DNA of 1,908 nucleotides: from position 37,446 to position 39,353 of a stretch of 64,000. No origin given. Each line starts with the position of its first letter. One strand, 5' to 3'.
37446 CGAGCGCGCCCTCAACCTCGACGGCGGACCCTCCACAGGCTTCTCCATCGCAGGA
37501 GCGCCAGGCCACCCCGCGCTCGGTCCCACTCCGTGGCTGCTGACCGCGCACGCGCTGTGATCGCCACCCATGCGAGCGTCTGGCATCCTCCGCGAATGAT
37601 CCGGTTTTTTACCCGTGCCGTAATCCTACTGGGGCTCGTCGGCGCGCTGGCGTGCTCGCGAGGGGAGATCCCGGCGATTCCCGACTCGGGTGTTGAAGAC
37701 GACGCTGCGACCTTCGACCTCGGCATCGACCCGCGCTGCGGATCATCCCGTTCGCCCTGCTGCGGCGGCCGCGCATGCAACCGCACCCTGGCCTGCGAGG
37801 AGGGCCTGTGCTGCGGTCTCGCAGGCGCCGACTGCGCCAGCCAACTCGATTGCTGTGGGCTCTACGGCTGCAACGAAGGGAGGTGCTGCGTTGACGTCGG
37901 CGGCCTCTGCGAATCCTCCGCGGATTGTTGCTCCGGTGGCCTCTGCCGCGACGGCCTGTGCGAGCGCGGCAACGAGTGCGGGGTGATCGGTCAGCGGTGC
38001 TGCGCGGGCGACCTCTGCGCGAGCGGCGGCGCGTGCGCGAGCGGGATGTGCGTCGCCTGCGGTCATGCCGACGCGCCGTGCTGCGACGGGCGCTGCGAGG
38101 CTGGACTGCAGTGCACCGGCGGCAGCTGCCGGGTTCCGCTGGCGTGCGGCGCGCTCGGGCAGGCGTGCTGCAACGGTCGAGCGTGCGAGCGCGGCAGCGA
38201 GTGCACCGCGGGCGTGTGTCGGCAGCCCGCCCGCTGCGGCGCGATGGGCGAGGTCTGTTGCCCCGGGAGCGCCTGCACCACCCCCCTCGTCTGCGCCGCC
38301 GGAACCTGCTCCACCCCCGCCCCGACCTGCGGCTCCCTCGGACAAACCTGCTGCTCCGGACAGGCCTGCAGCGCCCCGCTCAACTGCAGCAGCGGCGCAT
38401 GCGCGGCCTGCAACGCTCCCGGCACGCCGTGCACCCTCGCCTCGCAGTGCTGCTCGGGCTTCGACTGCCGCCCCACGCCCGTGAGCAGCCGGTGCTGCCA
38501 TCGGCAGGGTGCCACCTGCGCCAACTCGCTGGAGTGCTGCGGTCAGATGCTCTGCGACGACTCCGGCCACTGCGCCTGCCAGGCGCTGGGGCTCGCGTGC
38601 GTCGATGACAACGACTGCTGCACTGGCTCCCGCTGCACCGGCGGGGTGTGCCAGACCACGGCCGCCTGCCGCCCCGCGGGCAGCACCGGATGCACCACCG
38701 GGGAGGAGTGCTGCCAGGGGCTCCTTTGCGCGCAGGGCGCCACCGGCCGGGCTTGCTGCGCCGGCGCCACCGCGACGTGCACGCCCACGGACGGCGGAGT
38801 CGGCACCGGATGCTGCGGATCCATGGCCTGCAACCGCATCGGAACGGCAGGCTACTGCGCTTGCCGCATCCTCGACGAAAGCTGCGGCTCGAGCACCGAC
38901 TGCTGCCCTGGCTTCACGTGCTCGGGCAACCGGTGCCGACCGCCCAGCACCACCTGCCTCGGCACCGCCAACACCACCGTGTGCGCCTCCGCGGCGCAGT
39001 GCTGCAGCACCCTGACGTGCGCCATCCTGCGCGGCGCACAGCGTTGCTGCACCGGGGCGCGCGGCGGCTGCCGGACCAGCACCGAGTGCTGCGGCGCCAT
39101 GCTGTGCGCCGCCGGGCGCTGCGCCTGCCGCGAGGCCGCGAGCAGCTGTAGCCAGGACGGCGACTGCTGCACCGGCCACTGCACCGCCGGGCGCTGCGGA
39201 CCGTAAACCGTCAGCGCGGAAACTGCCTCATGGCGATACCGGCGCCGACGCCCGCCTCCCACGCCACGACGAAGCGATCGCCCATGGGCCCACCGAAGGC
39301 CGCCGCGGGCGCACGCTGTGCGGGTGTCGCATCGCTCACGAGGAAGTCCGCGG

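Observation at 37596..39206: Bacterial 'polyprotein' of about 17 tandem cystine-knot-like modules (about 19% cysteine)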

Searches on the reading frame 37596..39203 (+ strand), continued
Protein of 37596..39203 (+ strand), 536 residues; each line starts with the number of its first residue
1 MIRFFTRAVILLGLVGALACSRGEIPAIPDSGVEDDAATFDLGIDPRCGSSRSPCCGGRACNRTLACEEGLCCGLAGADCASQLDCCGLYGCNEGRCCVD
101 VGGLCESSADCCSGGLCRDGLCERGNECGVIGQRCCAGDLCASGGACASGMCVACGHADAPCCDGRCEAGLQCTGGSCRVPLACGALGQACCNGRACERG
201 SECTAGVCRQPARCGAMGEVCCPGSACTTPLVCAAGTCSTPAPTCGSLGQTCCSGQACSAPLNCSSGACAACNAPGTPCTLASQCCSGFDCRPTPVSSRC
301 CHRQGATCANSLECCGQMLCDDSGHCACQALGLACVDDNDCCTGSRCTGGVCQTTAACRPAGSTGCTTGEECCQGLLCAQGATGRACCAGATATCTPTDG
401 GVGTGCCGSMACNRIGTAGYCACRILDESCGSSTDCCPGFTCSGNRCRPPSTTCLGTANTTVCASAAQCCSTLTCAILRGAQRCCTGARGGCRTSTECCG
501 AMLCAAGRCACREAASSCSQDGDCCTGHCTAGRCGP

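Call 70: fold_search(model_id=the predicted structure, library=pdb)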
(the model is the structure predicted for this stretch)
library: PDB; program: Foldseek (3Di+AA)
matches with E <= 10: 67; with E <= 0.001: 0
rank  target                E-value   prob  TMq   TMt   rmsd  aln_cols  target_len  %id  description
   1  5o57_MODEL_1_A        1.6e-01  0.85  0.09  0.37   4.3        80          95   20  Solution Structure of the N-terminal Region of Dkk4 (released 2018-06-13)
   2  7q3n_U                4.3e-01  0.06  0.08  0.12  17.5       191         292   18  Cryo-EM of the complex between human uromodulin (UMOD)/Tamm-Horsfall protein (THP) and the FimH lectin domain from uro (released 2022-03-16)
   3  7pfp_A                6.1e-01  0.04  0.07  0.07  19.8       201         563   19  Full-length cryo-EM structure of the native human uromodulin (UMOD)/Tamm-Horsfall protein (THP) filament (released 2022-03-16)
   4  6cuc_MODEL_1_A        9.8e-01  0.11  0.07  0.30   9.5        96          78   24  Solution structure of double knot toxin (DkTx) (released 2019-03-27)
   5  5z5k_B                1.1e+00  0.41  0.06  0.36   7.4        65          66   20  Structure of the DCC-Draxin complex (released 2018-06-20)
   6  2roo_MODEL_1_A        1.6e+00  0.38  0.06  0.56   2.4        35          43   23  Solution structure of Magi4, a spider toxin from Macrothele gigas (released 2009-04-07)
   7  2n8f_MODEL_1_A        1.6e+00  0.20  0.06  0.35   9.5        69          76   29  Chemical shift assignments and structure calculation of spider toxin pi-hexatoxin-Hi1a (released 2016-10-19)
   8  7pfp_C                1.6e+00  0.02  0.08  0.09  19.6       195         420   19  Full-length cryo-EM structure of the native human uromodulin (UMOD)/Tamm-Horsfall protein (THP) filament (released 2022-03-16)
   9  1z1y_B                1.7e+00  0.03  0.08  0.19  18.2       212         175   17  Crystal structure of Methylated Pvs25, an ookinete protein from Plasmodium vivax (released 2005-12-06)
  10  5irx_E                1.9e+00  0.09  0.06  0.32   9.8        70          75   23  Structure of TRPV1 in complex with DkTx and RTX, determined in lipid nanodisc (released 2016-05-25)
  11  1h9h_I                2.0e+00  0.47  0.05  0.68   3.9        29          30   31  COMPLEX OF EETI-II WITH PORCINE TRYPSIN (released 2004-07-26)
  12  1h9i_I                2.0e+00  0.44  0.05  0.68   3.9        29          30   31  COMPLEX OF EETI-II MUTANT WITH PORCINE TRYPSIN (released 2004-07-26)
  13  1w7z_A                2.1e+00  0.44  0.05  0.69   3.7        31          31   32  Crystal structure of the free (uncomplexed) Ecballium elaterium trypsin inhibitor (EETI-II) (released 2005-11-01)
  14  2jtk_MODEL_1_A        2.1e+00  0.12  0.08  0.35  10.4        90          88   13  A functional domain of a Wnt signal protein (released 2008-07-08)
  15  8sem_MODEL_1_A        2.7e+00  0.44  0.06  0.68   1.6        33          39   21  Structural and functional characterisation of Tst2, a novel TRPV1 inhibitory peptide from the Australian sea a (released 2023-09-27)
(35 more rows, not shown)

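Call 81: search_solved_structures(query=window:37596-39203:+, max_evalue=1)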
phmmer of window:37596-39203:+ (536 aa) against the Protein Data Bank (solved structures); distinct sequences matched with E-value up to 1: 0.

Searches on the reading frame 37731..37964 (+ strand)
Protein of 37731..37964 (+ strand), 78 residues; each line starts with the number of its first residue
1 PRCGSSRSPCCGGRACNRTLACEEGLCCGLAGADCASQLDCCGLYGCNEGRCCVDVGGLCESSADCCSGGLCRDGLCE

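Call 80: search_protein_families(library=pfam, proteins=[window:37731-37964:+], max_evalue=10)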
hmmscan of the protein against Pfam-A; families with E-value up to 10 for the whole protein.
seq(78 aa): 1 family
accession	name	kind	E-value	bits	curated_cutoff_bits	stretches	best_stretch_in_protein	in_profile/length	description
PF07740.17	Toxin_12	-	0.017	16.2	21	1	53-73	2-22/30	Ion channel inhibitory toxin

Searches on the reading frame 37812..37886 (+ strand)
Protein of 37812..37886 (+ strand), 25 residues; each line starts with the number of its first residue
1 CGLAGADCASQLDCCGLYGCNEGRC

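Call 15: search_solved_structures(query=A1, max_evalue=10, show_alignments=3)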
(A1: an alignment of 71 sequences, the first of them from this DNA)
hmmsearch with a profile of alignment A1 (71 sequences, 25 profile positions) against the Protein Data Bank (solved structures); distinct sequences matched with E-value up to 10: 21.
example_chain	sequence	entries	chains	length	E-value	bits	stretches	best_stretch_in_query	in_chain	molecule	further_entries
7rz3_A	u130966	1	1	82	0.00026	24.3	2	1-20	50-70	Xt3a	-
6gft_A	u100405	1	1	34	0.0019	21.5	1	1-21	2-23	cyriotoxin-1a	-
6nk9_A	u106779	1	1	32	0.0021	21.3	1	1-25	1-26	Aca Toxin 1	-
1s6x_A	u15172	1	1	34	0.021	18.2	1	8-21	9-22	KvAP CHANNEL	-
5fzv_A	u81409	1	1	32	0.026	17.9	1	1-17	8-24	Venom peptide U3-SYTX-Sth1a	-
2mqf_A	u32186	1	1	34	0.028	17.8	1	1-21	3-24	Mu-theraphotoxin-Hhn2b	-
1nix_A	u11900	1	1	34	0.029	17.7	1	1-21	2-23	HAINANTOXIN-I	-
8sem_A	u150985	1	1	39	0.035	17.5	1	1-17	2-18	TRPV1 inhibitory peptide Tst2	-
2n1n_A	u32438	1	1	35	0.038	17.3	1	8-21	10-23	Kappa-theraphotoxin-Gr3a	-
2m36_A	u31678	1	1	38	0.19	15.2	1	1-17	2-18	U2-cyrtautoxin-As1a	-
3j5q_A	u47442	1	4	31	0.21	15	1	7-24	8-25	Kappa-theraphotoxin-Cg1a 1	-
2mxo_A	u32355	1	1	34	0.21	15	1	7-21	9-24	Mu-theraphotoxin-Hhn2b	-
1hvw_A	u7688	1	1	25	0.22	14.9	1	1-25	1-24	OMEGA-ATRACOTOXIN-HV1A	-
2a2v_A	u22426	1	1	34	0.25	14.7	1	7-24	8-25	Jingzhaotoxin-XI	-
1koz_A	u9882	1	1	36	0.32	14.4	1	8-20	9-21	Voltage-dependent Channel Inhibitor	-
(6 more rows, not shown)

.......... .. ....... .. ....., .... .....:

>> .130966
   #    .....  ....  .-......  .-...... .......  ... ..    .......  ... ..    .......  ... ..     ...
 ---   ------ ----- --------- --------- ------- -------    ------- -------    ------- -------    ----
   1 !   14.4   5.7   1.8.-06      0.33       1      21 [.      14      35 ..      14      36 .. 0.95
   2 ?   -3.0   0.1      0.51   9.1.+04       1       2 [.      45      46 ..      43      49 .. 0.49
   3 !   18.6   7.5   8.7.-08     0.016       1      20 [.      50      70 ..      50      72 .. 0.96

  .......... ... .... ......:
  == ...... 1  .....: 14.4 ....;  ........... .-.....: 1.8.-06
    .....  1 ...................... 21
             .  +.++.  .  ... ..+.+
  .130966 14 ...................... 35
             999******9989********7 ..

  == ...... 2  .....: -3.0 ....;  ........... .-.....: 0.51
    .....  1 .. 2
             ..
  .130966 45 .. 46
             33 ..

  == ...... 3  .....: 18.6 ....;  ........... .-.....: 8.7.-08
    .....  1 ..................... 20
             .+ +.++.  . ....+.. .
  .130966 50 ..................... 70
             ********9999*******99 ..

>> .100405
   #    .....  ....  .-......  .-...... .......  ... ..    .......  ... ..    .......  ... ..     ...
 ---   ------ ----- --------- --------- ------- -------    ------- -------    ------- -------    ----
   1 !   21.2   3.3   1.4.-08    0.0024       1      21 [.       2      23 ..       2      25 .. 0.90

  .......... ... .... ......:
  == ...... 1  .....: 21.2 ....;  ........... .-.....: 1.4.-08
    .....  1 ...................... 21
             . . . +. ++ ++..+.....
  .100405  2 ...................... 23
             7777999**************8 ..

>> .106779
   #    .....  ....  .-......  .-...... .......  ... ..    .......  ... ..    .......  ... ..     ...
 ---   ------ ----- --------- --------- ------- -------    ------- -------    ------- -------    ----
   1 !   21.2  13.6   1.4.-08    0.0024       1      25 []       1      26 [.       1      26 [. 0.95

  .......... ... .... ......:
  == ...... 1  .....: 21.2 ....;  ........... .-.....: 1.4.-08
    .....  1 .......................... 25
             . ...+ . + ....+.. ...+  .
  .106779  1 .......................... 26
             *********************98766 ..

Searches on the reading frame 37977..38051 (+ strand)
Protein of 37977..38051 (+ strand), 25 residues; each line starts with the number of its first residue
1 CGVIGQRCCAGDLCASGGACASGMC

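Call 16: search_solved_structures(query=A2, max_evalue=10, show_alignments=3)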
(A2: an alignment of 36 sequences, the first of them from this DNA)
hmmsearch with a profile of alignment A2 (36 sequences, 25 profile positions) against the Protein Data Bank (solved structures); distinct sequences matched with E-value up to 10: 4.
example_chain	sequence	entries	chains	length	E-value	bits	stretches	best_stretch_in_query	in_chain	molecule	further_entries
1l3x_A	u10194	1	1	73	0.19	15.2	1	1-25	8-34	platelet aggregation inhibitor disintegrin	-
8s9e_A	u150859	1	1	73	0.23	15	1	1-25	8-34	Disintegrin jarastatin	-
2h1z_A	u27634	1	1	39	0.5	13.9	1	6-16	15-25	Hybrid atracotoxin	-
6nk9_A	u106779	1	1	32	4.3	10.9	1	7-20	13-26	Aca Toxin 1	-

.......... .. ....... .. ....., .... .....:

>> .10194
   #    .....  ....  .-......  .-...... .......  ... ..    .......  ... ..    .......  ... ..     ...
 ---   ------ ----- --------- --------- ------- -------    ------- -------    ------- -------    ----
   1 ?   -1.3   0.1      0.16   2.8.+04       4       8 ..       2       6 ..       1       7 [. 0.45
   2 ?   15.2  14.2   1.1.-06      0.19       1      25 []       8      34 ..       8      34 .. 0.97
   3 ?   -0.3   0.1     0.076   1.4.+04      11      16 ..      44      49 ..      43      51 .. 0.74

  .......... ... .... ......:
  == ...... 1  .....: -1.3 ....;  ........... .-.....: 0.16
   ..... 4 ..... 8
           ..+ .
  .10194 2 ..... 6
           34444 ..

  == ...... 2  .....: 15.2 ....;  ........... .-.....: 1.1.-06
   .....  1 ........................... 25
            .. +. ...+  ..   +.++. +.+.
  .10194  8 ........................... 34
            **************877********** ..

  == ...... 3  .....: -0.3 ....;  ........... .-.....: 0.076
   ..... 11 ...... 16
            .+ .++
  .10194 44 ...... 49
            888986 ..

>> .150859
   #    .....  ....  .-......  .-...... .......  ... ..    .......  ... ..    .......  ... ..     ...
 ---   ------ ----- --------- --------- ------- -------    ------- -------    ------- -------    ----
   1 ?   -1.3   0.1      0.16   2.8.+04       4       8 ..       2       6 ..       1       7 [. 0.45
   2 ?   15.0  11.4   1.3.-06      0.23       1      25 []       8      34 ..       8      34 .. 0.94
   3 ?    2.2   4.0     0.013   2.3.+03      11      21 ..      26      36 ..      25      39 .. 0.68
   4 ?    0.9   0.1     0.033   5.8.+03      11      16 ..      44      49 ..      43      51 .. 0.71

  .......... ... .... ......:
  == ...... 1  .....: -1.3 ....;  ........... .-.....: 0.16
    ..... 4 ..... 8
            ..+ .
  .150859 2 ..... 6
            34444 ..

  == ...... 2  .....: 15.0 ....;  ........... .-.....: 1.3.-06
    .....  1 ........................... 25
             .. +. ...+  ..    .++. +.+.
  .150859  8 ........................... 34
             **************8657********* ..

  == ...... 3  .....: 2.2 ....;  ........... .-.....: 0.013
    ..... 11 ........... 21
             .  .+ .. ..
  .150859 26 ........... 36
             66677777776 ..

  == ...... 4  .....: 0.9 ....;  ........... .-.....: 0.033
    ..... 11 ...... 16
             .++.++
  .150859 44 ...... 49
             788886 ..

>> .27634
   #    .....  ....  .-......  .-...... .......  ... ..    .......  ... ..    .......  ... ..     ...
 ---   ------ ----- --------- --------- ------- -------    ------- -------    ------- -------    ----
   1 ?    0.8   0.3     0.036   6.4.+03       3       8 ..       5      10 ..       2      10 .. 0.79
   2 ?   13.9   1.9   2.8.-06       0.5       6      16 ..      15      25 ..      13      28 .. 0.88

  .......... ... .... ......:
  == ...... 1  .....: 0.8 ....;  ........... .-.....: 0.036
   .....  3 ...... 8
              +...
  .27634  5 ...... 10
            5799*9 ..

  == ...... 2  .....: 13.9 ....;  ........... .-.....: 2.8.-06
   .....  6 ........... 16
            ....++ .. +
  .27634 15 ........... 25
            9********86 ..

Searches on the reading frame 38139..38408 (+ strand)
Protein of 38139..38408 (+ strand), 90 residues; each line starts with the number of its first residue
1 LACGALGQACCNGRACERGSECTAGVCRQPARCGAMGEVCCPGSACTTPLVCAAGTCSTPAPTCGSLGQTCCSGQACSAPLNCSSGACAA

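Call 40: find_homologous_proteins(query=A5, max_evalue=0.001)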
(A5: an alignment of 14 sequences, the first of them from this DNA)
Query A5 (14 sequences) (90 aa, profile of the alignment): 3 proteins with E <= 0.001 among 2268 candidates.
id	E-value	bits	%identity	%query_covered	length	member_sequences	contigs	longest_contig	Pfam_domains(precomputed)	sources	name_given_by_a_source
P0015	2.7e-6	45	35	92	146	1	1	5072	-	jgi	jgi:hypothetical protein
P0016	2.8e-6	45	36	99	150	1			-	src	-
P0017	5.7e-5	41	38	93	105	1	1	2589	-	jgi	jgi:hypothetical protein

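Call 80: search_protein_families(library=pfam, proteins=[window:38139-38408:+], max_evalue=10)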
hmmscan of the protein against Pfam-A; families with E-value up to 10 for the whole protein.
seq(90 aa): 0 families
